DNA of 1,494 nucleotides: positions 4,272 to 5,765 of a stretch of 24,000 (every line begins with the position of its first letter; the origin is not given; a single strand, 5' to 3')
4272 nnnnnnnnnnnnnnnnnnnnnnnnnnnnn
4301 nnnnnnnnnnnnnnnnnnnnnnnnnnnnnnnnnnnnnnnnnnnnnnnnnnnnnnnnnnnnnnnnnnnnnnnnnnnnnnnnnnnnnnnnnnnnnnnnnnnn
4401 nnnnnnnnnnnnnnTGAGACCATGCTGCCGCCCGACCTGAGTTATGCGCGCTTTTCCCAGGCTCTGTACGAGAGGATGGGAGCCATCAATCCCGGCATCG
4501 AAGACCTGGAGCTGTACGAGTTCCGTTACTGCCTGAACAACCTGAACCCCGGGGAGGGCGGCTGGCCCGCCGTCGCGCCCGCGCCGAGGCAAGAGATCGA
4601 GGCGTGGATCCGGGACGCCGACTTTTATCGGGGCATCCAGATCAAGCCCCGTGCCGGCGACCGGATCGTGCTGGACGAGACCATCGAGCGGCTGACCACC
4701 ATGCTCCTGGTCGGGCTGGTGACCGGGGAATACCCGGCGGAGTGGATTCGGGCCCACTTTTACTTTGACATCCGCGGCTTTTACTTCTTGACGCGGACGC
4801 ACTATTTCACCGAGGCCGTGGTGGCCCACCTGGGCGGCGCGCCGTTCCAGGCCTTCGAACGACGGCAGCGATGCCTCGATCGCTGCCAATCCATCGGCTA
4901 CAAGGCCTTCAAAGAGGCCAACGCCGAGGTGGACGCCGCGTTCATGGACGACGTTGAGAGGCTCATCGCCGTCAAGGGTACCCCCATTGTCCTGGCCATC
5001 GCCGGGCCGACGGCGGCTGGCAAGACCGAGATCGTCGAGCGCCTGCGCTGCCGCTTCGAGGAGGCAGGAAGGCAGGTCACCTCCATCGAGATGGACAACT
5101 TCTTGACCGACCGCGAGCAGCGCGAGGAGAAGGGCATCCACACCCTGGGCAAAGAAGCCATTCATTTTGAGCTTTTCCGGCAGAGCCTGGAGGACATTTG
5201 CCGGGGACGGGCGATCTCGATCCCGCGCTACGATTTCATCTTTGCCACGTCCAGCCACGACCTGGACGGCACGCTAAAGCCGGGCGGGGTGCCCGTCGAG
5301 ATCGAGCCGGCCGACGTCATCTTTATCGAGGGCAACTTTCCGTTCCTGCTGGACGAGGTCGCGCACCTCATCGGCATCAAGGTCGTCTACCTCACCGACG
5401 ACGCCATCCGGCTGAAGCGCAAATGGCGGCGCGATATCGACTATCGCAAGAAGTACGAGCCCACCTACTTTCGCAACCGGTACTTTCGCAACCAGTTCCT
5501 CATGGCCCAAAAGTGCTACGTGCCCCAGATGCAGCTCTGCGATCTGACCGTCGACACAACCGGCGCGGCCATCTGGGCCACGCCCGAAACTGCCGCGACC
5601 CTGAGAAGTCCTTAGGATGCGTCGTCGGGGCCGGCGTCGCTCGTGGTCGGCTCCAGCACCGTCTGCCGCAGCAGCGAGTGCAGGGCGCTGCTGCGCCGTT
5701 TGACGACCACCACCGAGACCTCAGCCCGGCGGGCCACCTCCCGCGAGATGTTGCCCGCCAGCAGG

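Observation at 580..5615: Five-gene translationally coupled operon (three HADs, permuted mutase, P-loop kinase) behind an ABC transporter: candidate undescribed phospho-metabolite pathway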

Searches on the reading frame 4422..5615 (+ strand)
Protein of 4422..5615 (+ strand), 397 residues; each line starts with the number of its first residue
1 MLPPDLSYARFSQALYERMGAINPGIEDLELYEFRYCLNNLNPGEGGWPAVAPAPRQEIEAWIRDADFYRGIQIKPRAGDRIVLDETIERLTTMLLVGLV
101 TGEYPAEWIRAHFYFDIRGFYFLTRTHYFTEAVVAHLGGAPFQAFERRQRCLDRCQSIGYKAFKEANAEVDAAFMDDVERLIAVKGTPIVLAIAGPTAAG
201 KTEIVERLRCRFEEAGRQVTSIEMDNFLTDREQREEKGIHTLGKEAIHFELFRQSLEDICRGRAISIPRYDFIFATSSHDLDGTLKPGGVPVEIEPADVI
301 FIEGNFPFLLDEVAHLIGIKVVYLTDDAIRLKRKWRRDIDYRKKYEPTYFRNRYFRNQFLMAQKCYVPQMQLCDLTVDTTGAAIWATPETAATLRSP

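Call 3: search_protein_families(library=pfam, proteins=[window:4422-5615:+], max_evalue=0.01)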
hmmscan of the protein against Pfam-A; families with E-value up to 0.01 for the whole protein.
window:4422-5615:+ (397 aa): 1 family
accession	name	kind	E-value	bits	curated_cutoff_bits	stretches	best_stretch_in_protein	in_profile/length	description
PF00485.24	PRK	-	3.2e-18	66.7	22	1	190-378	1-188/196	Phosphoribulokinase / Uridine kinase family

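Call 4: search_protein_families(library=ncbifam, proteins=[window:4422-5615:+], max_evalue=0.01)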
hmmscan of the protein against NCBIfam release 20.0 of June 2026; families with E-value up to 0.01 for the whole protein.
window:4422-5615:+ (397 aa): 8 families
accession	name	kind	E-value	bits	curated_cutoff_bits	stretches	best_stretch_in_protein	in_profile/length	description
NF005655.0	PRK07429.1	subfamily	4.5e-20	72.1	236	1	187-342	7-150/326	phosphoribulokinase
NF004018.0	PRK05480.1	equivalog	9.9e-19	67.6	180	1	187-378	5-186/210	uridine kinase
TIGR00235.1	udk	equivalog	4.1e-16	59.2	220.3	1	188-344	6-153/207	uridine kinase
NF005807.0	PRK07667.1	equivalog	4.3e-06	26.4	221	1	180-355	9-172/193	kinase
NF006746.0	PRK09270.1-5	subfamily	4.7e-06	25.7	250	1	183-306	16-133/210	nucleoside/nucleotide kinase family protein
NF006743.0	PRK09270.1-2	equivalog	0.00017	20.7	227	1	174-306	15-140/217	nucleoside/nucleotide kinase family protein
NF006744.0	PRK09270.1-3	equivalog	0.0028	17.1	281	1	181-244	16-80/213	nucleoside/nucleotide kinase family protein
NF005115.0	PRK06547.1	equivalog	0.0045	16.4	173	0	185-215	13-40/172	hypothetical protein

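Call 8: search_solved_structures(query=window:4422-5615:+, show_alignments=2, max_evalue=0.01)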
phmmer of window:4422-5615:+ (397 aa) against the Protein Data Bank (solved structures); distinct sequences matched with E-value up to 0.01: 15.
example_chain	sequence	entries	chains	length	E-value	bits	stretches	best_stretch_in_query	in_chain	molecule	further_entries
6gve_J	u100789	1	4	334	1.7e-10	43.5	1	189-376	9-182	Phosphoribulokinase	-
6pwz_A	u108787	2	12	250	3.2e-10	42.6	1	186-344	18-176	Uridine-cytidine kinase 2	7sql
1udw_A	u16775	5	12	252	3.2e-10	42.6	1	186-344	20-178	Uridine-cytidine kinase 2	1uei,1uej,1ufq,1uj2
6n53_A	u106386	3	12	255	3.3e-10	42.6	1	186-344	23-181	Uridine-cytidine kinase 2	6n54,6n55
1xrj_A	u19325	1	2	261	3.6e-10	42.5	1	186-344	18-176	Uridine-cytidine kinase 2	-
2jeo_A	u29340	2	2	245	3.7e-10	42.4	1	182-346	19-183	URIDINE-CYTIDINE KINASE 1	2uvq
9sgf_A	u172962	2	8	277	1.1e-09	40.9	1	187-346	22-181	Uridine-cytidine kinase 1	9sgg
6hzk_A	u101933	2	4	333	4e-08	35.7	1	189-346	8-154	Phosphoribulokinase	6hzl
6kev_A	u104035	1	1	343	4.1e-08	35.7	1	189-346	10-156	Phosphoribulokinase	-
9qko_B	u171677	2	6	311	1.2e-07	34.1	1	187-375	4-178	cyanobacteria specific phoshoribulokinase from Hyella disjuncta PCC 6712 | cyanobacteria specific phosphoribulokinase from Chroococcidiopsis PCC 6712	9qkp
3w8r_A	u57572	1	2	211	2.9e-07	32.9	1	187-342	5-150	Uridine kinase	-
3asy_A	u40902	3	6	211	4.3e-07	32.3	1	187-342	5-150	Uridine kinase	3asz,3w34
9qkn_A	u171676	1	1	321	1.5e-06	30.6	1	187-351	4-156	Uridine kinase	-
5b3f_A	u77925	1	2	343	3.4e-06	29.4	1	185-356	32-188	Phosphoribulokinase/uridine kinase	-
6h7g_A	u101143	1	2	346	5e-05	25.5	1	222-341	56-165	Phosphoribulokinase, chloroplastic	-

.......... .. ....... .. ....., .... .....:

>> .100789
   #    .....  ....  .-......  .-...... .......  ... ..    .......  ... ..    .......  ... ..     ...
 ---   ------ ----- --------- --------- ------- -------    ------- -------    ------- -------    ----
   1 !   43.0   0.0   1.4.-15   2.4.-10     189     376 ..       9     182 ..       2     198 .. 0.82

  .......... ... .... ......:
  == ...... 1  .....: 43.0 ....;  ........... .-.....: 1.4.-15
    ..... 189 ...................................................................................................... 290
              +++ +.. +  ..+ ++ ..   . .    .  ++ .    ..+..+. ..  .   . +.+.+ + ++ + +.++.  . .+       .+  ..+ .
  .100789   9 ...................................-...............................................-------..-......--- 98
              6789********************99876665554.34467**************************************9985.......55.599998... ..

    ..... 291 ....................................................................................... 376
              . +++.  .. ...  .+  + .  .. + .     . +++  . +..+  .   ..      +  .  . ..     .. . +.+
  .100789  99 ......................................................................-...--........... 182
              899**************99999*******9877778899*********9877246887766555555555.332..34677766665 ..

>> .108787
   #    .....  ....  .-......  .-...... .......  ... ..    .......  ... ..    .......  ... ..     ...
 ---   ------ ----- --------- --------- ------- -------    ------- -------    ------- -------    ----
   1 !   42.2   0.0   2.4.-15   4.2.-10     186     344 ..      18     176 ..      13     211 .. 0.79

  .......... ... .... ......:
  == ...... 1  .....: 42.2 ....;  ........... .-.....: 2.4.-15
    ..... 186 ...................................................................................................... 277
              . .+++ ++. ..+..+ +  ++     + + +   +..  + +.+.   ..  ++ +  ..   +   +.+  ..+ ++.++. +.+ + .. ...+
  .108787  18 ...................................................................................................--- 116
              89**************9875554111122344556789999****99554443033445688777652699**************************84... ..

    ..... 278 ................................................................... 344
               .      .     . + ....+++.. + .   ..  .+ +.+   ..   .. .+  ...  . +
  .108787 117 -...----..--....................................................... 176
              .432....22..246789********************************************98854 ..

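Call 14: find_homologous_proteins(query=window:4422-5615:+, max_evalue=0.00001)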
Query window:4422-5615:+ (397 aa): 2376 proteins with E <= 0.00001 among 8000 candidates; the best 120 are listed.
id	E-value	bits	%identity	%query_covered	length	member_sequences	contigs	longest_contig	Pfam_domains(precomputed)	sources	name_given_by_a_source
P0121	2.3e-271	917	100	100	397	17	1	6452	PF00485.25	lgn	-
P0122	3.8e-238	808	88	100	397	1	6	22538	PF00485.25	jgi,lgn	-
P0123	1.2e-225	767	83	99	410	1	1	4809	PF00485.25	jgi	-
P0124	5.6e-223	758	82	100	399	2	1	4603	PF00485.25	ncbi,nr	ncbi:MAG TPA: hypothetical protein VLC52_12930 [Anaerolineae bacterium]|nr:hypothetical protein [Ana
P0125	9.0e-222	754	82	100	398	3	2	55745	PF00485.25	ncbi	-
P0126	3.0e-219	746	81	98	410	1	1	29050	PF00485.25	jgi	jgi:uridine kinase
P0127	1.9e-216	737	79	100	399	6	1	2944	PF00485.25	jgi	jgi:uridine kinase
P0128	4.5e-214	729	79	99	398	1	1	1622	PF00485.25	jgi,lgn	jgi:uridine kinase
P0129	6.3e-205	699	78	97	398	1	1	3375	PF00485.25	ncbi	-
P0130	7.3e-205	698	77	99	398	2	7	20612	PF00485.25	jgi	jgi:uridine kinase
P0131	5.9e-204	695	78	97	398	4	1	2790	PF00485.25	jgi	jgi:uridine kinase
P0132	1.3e-203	694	76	99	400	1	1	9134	PF00485.25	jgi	-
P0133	1.5e-203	694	78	97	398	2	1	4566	PF00485.25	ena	-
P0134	2.9e-203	693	77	97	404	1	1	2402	PF00485.25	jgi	-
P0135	5.1e-203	692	74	100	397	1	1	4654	PF00485.25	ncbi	-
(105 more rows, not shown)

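Call 19: find_related_loci(query=window:4422-5615:+, collection=genome_contigs, flank=10000)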
Query window:4422-5615:+ (397 aa) in genome_contigs; peptide patterns used: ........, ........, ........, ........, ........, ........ (x = any residue, [..] = any of these).
240 stretches matched a pattern; 161 encode a relative of the query (tblastn E <= 1e-3); the best 80 are kept; 80 distinct loci.
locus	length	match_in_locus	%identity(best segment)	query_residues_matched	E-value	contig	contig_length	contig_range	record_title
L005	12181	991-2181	82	1-397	0e+0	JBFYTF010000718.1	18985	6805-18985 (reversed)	MAG: Anaerolineae bacterium isolate PPR_0259 PPR_0259._bin.108.fa_k121_3916523, whole genome shotgun sequence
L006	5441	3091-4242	78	11-394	0e+0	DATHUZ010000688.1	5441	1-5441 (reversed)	MAG TPA_asm: Anaerolineae bacterium isolate SMAG_U16120 k141_963507, whole genome shotgun sequence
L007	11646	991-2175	73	2-396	0e+0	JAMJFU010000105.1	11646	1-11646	MAG: Anaerolineae bacterium isolate B4-07 NODE_105_length_11646_cov_4.649728, whole genome shotgun sequence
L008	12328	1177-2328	72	11-394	0e+0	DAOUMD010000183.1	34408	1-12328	MAG TPA_asm: Anaerolineae bacterium isolate W31_78 k127_1002637, whole genome shotgun sequence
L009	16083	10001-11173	71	1-396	0e+0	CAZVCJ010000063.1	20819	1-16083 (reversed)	MAG TPA_asm: uncultured Anaerolineae bacterium isolate SRP178699_co1_610 genome assembly, contig: NODE_3053_length_20819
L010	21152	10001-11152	72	11-394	0e+0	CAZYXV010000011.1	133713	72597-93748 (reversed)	MAG TPA_asm: uncultured Anaerolineae bacterium isolate binchicken_co26_194 genome assembly, contig: NODE_165_length_1337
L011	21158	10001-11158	72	11-397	0e+0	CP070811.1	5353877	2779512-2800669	MAG: Anaerolineales bacterium isolate bin12 chromosome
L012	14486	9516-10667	71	11-394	0e+0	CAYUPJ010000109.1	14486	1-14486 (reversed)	MAG TPA_asm: uncultured Anaerolineae bacterium isolate binchicken_co91_444 genome assembly, contig: NODE_4919_length_144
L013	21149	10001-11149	72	11-394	0e+0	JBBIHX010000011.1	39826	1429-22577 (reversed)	MAG: Caldilineae bacterium isolate BR1S70218_bin_124 NODE_1191_length_39826_cov_10.799728, whole genome shotgun sequence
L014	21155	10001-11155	70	9-394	0e+0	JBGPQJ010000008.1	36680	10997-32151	MAG: Anaerolineae bacterium isolate OBJ1_062018_150_35 k141_167086_length_36680_cov_18.0188, whole genome shotgun sequen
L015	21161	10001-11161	72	10-396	0e+0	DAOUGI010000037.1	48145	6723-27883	MAG TPA_asm: Anaerolineae bacterium isolate R44_137 k83_993488, whole genome shotgun sequence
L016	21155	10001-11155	72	11-396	0e+0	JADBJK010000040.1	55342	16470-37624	MAG: Chloroflexota bacterium isolate Tumba.bins.16 NODE_712_length_55342_cov_118.238, whole genome shotgun sequence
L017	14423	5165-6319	67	11-396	0e+0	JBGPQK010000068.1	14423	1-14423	MAG: Anaerolineae bacterium isolate OBJ1_062018_150_34 k141_301223_length_14423_cov_26.6508, whole genome shotgun sequen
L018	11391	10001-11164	70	9-397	0e+0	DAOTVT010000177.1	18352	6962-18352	MAG TPA_asm: Anaerolineae bacterium isolate H111_75 k127_1925297, whole genome shotgun sequence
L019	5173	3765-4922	67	9-394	0e+0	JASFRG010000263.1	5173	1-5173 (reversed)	MAG: Anaerolineales bacterium isolate D1103M02metaG_Bin_1243 D1103M02metaG_FD_scaffold_9421_c1, whole genome shotgun seq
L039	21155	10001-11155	65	10-394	6e-176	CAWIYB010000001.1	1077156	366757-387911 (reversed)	MAG: uncultured Chloroflexia bacterium isolate MFD05942.bin.1.129 genome assembly, contig: contig_12090, whole genome sh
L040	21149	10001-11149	67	11-394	5e-176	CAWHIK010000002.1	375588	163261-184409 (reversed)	MAG: uncultured Chloroflexia bacterium isolate MFD02979.bin.1.154 genome assembly, contig: contig_14398, whole genome sh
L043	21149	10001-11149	66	11-394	3e-175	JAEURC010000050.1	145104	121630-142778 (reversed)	MAG: Anaerolineales bacterium isolate new MAG-267 k141_4039230, whole genome shotgun sequence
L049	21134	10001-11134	66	11-389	5e-174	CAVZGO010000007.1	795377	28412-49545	MAG: uncultured Chloroflexia bacterium isolate MFD04716.bin.1.311 genome assembly, contig: contig_26591, whole genome sh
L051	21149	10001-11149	64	11-394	2e-173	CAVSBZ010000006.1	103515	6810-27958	MAG: uncultured Chloroflexia bacterium isolate MFD02979.bin.1.145 genome assembly, contig: contig_38660, whole genome sh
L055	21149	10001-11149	65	11-394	3e-173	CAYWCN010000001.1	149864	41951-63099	MAG TPA_asm: uncultured Anaerolinea sp. isolate binchicken_co242_37 genome assembly, contig: NODE_370_length_149864_cov_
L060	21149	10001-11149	64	11-394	2e-171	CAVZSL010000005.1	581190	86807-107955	MAG: uncultured Chloroflexia bacterium isolate MFD00709.bin.2.114 genome assembly, contig: contig_29496, whole genome sh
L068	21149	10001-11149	62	11-394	8e-170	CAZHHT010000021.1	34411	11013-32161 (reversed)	MAG TPA_asm: uncultured Anaerolineales bacterium isolate binchicken_co228_499 genome assembly, contig: NODE_1501_length_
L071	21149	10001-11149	66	11-394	3e-176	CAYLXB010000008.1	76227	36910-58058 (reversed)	MAG TPA_asm: uncultured Anaerolineaceae bacterium isolate SRP278314_co1_233 genome assembly, contig: NODE_438_length_762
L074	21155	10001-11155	64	11-396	4e-168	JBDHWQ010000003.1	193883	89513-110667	MAG: Longilinea sp. isolate AS-MESO-3CA.245 NODE_227_length_193883_cov_8.072831, whole genome shotgun sequence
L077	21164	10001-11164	64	6-394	5e-167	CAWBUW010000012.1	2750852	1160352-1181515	MAG: uncultured Chloroflexia bacterium isolate MFD03899.bin.1.41 genome assembly, contig: contig_6931, whole genome shot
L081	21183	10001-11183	71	4-394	3e-165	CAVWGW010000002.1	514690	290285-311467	MAG: uncultured Chloroflexia bacterium isolate MFD04716.bin.3.335 genome assembly, contig: contig_11407, whole genome sh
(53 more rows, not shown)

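Call 23: search_protein_representatives(protein=window:4422-5615:+)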
Query: 397 residues. Proteins with E-value up to 0.001 (for the whole library): 997; up to 1e-10: 102; up to 1e-30: 44. The best 150 are listed.
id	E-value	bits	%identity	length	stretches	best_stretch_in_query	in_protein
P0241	1.5e-175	600.2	68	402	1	11-394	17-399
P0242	8.0e-129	446.4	54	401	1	10-388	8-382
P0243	9.3e-117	406.7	77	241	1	60-290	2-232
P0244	1.8e-111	389.3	69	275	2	153-394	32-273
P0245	8.9e-108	377.1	43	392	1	10-389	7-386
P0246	4.0e-106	371.6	72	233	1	177-394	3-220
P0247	3.6e-104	365.2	46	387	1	22-390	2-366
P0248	2.7e-102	359.0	51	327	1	12-333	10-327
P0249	6.9e-101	354.4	80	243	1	197-387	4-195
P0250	5.5e-98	344.8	66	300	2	170-368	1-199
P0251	1.8e-91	323.4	62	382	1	11-241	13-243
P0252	1.6e-86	307.1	59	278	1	45-287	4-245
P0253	6.7e-83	295.2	54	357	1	10-262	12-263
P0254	2.6e-73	263.6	64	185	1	175-357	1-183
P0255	8.2e-73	262.0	64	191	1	133-320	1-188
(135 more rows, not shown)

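Call 30: search_protein_families(library=ncbifam, proteins=[L040:13237-14517:+, L077:3332-4375:-, L039:1430-2899:-, L081:2492-3649:-, L060:11171-12031:+, L074:3742-4764:+, L043:8002-8886:-, L081:4389-5489:-], max_evalue=1e-8)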
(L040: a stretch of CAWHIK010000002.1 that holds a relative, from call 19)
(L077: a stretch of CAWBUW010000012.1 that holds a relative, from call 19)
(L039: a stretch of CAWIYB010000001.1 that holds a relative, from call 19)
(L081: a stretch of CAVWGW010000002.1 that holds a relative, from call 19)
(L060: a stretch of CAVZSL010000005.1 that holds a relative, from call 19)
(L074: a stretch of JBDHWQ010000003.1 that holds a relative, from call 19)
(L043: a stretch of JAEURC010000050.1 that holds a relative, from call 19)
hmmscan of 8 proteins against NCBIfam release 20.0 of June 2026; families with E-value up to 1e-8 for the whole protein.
L040:13237-14517:+ (426 aa): 11 families
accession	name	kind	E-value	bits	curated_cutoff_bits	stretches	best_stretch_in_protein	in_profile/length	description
TIGR00900.1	2A0121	subfamily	8.9e-62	209.5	319.6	1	21-382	1-364/364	H+ Antiporter protein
NF007792.0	PRK10489.1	equivalog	1.4e-53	182.4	324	1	18-413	16-407/419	enterobactin transporter EntS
NF012178.0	tet_MFS_V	exception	1e-24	87.4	640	1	16-359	5-352/409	tetracycline efflux MFS transporter Tet(V)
TIGR00880.1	2_A_01_02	superfamily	5e-20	72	131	1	67-197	11-136/141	multidrug resistance protein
NF052575.1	MFS_efflux_Tap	equivalog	3.1e-18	66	625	1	19-408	4-397/401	multidrug efflux MFS transporter Tap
NF000245.1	macrolide_MefA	exception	1e-15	57.8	675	1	21-403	11-394/405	macrolide efflux MFS transporter Mef(A)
NF000051.1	macrolide_MefB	exception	4.6e-15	55.5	800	1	21-401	11-391/409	macrolide efflux MFS transporter Mef(B)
NF000154.1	macrolide_MefEN2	exception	1.4e-14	54.2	800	1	24-411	11-400/401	macrolide efflux MFS transporter Mef(En2)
NF000246.1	macrolide_MefC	exception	4e-14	52.5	870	1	21-395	10-386/407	macrolide efflux MFS transporter Mef(C)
NF006386.0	PRK08633.1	equivalog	1.6e-12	46.1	1221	1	51-407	44-412/1147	acyl-[ACP]--phospholipid O-acyltransferase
TIGR00881.1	2A0104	subfamily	7.2e-11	41.7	407.75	0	73-198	49-168/379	phosphoglycerate transporter protein PgtP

L077:3332-4375:- (347 aa): 19 families
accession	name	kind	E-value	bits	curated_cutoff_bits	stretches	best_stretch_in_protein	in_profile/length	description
NF041097.1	keto_inos_dh_IolM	equivalog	2.4e-50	171.3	450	1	14-324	39-375/389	scyllo-inosose 3-dehydrogenase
TIGR00692.1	tdh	equivalog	2.6e-50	171.4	458.35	1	16-326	12-328/340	L-threonine 3-dehydrogenase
NF003808.0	PRK05396.1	equivalog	2.8e-48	164.5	380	1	15-325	13-327/341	L-threonine 3-dehydrogenase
NF007489.0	PRK10083.1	equivalog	2.1e-43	148.6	376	1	4-331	1-328/339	Zn-dependent oxidoreductase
NF006940.0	PRK09422.1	equivalog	2.2e-36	125.5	344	1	4-264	1-263/338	alcohol dehydrogenase AdhP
NF007642.0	PRK10309.1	equivalog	5.8e-35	121.1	550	1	4-242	1-239/347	galactitol-1-phosphate 5-dehydrogenase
TIGR03366.1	HpnZ_proposed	hypoth_equivalog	8.4e-31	107.3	328.1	1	29-285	6-278/315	putative phosphonate catabolism associated alcohol dehydrogenase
NF007375.0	PRK09880.1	equivalog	4.4e-28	98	469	1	10-318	11-322/344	L-idonate 5-dehydrogenase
TIGR02822.1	adh_fam_2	subfamily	9.9e-25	87.3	283.5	1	11-209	11-209/329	zinc-binding alcohol dehydrogenase family protein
NF010344.0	PRK13771.1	subfamily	2.4e-24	85.9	349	1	4-261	1-255/334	putative alcohol dehydrogenase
TIGR03989.1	Rxyl_3153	subfamily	1.8e-23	83.4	440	1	29-318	27-350/370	NDMA-dependent alcohol dehydrogenase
TIGR02819.1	fdhA_non_GSH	equivalog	3e-23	82.1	636.95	1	30-241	38-266/397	formaldehyde dehydrogenase, glutathione-independent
TIGR02824.1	quinone_pig3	subfamily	1.4e-22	80.1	296.8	2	114-270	86-247/325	putative NAD(P)H quinone oxidoreductase, PIG3 family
TIGR03451.1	mycoS_dep_FDH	equivalog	3.5e-22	78.7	512.9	1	27-324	25-344/358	S-(hydroxymethyl)mycothiol dehydrogenase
NF047908.1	AldhRedAhr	equivalog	7.6e-21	74.3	470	1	2-209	2-210/335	NADPH-dependent aldehyde reductase Ahr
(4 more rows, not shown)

L039:1430-2899:- (489 aa): 0 families

L081:2492-3649:- (385 aa): 49 families (the best 25 are shown)
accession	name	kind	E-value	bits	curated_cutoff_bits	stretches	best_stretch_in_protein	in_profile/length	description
TIGR04377.1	myo_inos_iolD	equivalog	3.5e-146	488.4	715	1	26-382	258-615/616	3D-(3,5/4)-trihydroxycyclohexane-1,2-dione acylhydrolase (decyclizing)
TIGR00118.1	acolac_lg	equivalog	4.9e-36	124.3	538.35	1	29-347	236-540/557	biosynthetic-type acetolactate synthase large subunit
NF005860.0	PRK07789.1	equivalog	5.6e-35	120.7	881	1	30-381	271-611/615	acetolactate synthase large subunit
NF006052.0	PRK08199.1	subfamily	2e-34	118.9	539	1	34-347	245-543/559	thiamine pyrophosphate protein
NF004919.0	PRK06276.1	equivalog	2.4e-34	118.6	866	1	29-346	239-543/582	acetolactate synthase large subunit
NF004710.0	PRK06048.1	equivalog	5.3e-34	117.6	976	1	27-347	241-543/561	acetolactate synthase large subunit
NF006187.0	PRK08322.1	equivalog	3.5e-31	108.3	509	1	26-342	230-529/548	acetolactate synthase large subunit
NF006319.0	PRK08527.1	equivalog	1e-30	106.7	905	1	30-344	241-541/565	acetolactate synthase large subunit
NF005039.0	PRK06456.1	equivalog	1.6e-29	102.9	868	1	29-344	243-547/572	acetolactate synthase large subunit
NF006524.0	PRK08978.1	equivalog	8.2e-28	97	738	1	30-346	233-529/548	acetolactate synthase 2 catalytic subunit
NF005712.0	PRK07524.1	subfamily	1.1e-27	96.8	500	1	15-343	222-531/536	5-guanidino-2-oxopentanoate decarboxylase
NF006377.0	PRK08611.1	equivalog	3.2e-27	95.3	742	1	30-344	238-532/576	pyruvate oxidase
TIGR02720.1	pyruv_oxi_spxB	equivalog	6.5e-27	94.1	637.85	1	27-376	232-563/575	pyruvate oxidase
NF005584.0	PRK07282.1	equivalog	1.2e-26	93.4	970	1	29-264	246-476/566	acetolactate synthase large subunit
NF004772.0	PRK06112.1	subfamily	2.8e-26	92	673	1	28-344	248-562/578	acetolactate synthase catalytic subunit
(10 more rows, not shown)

L060:11171-12031:+ (286 aa): 6 families
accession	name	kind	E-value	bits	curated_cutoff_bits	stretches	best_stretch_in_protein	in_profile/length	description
NF005596.0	PRK07328.1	subfamily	5.1e-50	170.4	202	1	11-284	4-266/269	histidinol-phosphatase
NF005235.0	PRK06740.1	equivalog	3.9e-31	108.7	442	1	59-282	118-327/335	histidinol phosphate phosphatase domain-containing protein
TIGR01856.1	hisJ_fam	subfamily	2.4e-28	99.5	90.2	1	11-261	1-250/252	histidinol-phosphatase HisJ family protein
NF004086.0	PRK05588.1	equivalog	5.7e-23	82.2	321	1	12-281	3-251/255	histidinol phosphate phosphatase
NF005996.1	PRK08123.1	equivalog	6.6e-16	58.4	133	1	12-258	2-258/262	histidinol-phosphatase HisJ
NF005597.0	PRK07329.1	equivalog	9e-15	54.9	303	1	11-280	4-252/257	hypothetical protein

L074:3742-4764:+ (340 aa): 9 families
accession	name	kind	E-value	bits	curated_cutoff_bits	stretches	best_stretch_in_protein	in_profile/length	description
TIGR04380.1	myo_inos_iolG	equivalog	3.7e-145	482.9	355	1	7-335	2-330/330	inositol 2-dehydrogenase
NF040723.1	UDP-GlcNAcDh_Arch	equivalog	5.6e-42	144.3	450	1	7-328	1-301/302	UDP-N-acetylglucosamine 3-dehydrogenase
NF052679.1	InsChiInosDhIolG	equivalog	8.2e-41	140.2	540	1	7-324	3-315/343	bifunctional inositol 2-dehydrogenase/D-chiro-inositol 1-dehydrogenase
NF052479.1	LevoglcsnDh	equivalog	2.6e-31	108.7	650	1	7-201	4-212/386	levoglucosan dehydrogenase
NF058563.1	BT_2159_fam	equivalog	2.9e-21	75.9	650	1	7-202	1-194/350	disaccharide 3-dehydrogenase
NF041392.1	XylDh_Gfo6_Halo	equivalog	3.6e-17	62.2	350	1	3-255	13-273/350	D-xylose 1-dehydrogenase Gfo6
NF008607.0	PRK11579.1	subfamily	1.9e-16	60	330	1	6-153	4-148/346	oxidoreductase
NF058561.1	BT_2158_fam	equivalog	1.1e-14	53.9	750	1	13-152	40-179/487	glycoside 3-dehydrogenase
NF007574.0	PRK10206.1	equivalog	1.8e-13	50.3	352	1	12-151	8-147/345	oxidoreductase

L043:8002-8886:- (294 aa): 1 family
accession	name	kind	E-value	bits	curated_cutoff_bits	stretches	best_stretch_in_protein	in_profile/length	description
TIGR04378.1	myo_inos_iolB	equivalog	7.2e-97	323.8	205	1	21-272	2-247/247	5-deoxy-glucuronate isomerase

L081:4389-5489:- (366 aa): 8 families
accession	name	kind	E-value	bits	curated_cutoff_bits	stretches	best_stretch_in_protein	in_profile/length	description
NF002881.0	PRK03343.1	subfamily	4.5e-32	111.5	367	1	36-252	31-247/370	transaldolase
TIGR00876.1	tal_mycobact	equivalog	4.7e-20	72.2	233.75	1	36-250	20-234/350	transaldolase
NF007080.0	PRK09533.1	equivalog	1.9e-19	69.1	712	1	41-217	35-212/949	bifunctional transaldolase/phosoglucose isomerase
NF003026.0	PRK03903.1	equivalog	2.2e-16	59.9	344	1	40-219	25-195/323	transaldolase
TIGR00874.1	talAB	equivalog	2e-13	50.4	396.2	1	143-328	127-291/317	transaldolase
NF008965.0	PRK12309.1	equivalog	1.6e-11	43.8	550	1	143-298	133-266/392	transaldolase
NF009001.0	PRK12346.1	subfamily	3.2e-09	36.8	439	0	144-299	129-262/316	transaldolase A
TIGR00875.1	fsa_talC_mipB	equivalog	8.8e-09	35.1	245.95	0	126-184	63-121/213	fructose-6-phosphate aldolase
